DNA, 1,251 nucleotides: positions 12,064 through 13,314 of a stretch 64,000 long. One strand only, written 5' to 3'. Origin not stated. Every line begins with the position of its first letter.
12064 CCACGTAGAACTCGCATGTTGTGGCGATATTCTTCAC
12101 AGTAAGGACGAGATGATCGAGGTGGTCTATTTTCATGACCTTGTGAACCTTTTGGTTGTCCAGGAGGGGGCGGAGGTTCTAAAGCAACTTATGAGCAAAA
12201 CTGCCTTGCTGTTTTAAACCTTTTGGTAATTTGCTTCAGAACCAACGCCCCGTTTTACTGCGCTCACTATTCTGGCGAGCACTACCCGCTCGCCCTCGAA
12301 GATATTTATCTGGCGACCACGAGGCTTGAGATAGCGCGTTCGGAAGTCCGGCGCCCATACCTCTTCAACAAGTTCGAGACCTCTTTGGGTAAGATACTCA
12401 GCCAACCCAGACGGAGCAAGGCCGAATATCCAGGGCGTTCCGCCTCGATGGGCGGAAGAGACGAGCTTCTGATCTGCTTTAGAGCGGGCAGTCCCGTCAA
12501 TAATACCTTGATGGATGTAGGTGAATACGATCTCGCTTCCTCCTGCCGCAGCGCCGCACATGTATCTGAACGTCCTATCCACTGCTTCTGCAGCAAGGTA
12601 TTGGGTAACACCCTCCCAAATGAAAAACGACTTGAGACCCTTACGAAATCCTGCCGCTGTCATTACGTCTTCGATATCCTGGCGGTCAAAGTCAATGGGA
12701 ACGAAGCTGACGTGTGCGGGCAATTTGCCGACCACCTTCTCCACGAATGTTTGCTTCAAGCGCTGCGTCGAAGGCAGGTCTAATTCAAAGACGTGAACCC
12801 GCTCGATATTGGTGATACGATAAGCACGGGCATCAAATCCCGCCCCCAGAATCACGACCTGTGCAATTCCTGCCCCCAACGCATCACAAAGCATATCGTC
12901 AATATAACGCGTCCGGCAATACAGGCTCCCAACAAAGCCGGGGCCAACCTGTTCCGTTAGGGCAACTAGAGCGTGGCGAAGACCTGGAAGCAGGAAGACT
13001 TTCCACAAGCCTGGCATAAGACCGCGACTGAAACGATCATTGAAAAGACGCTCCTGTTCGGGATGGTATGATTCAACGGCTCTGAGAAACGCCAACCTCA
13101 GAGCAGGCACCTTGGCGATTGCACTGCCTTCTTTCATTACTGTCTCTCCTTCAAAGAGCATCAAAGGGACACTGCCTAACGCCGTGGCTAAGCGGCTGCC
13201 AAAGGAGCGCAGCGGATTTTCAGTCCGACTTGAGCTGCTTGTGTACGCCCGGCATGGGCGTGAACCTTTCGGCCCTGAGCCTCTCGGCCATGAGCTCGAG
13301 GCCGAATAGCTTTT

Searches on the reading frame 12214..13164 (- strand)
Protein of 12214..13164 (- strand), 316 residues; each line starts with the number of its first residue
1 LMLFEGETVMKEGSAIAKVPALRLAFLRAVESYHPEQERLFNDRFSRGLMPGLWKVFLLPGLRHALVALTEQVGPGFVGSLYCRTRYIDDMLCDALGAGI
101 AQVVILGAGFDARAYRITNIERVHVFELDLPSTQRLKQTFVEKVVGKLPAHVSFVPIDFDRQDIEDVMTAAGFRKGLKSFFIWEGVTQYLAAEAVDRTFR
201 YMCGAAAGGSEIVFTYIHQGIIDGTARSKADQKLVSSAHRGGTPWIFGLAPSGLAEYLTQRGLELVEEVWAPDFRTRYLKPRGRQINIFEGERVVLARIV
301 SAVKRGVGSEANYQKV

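Call 86: search_protein_families(library=pfam, proteins=[window:12214-13164:-], max_evalue=0.00001)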
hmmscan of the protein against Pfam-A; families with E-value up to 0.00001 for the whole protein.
window:12214-13164:- (316 aa): 1 family
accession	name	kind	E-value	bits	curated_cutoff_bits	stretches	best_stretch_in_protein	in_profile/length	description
PF04072.20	LCM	-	2.1e-46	158.6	22.3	1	21-201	1-185/187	Leucine carboxyl methyltransferase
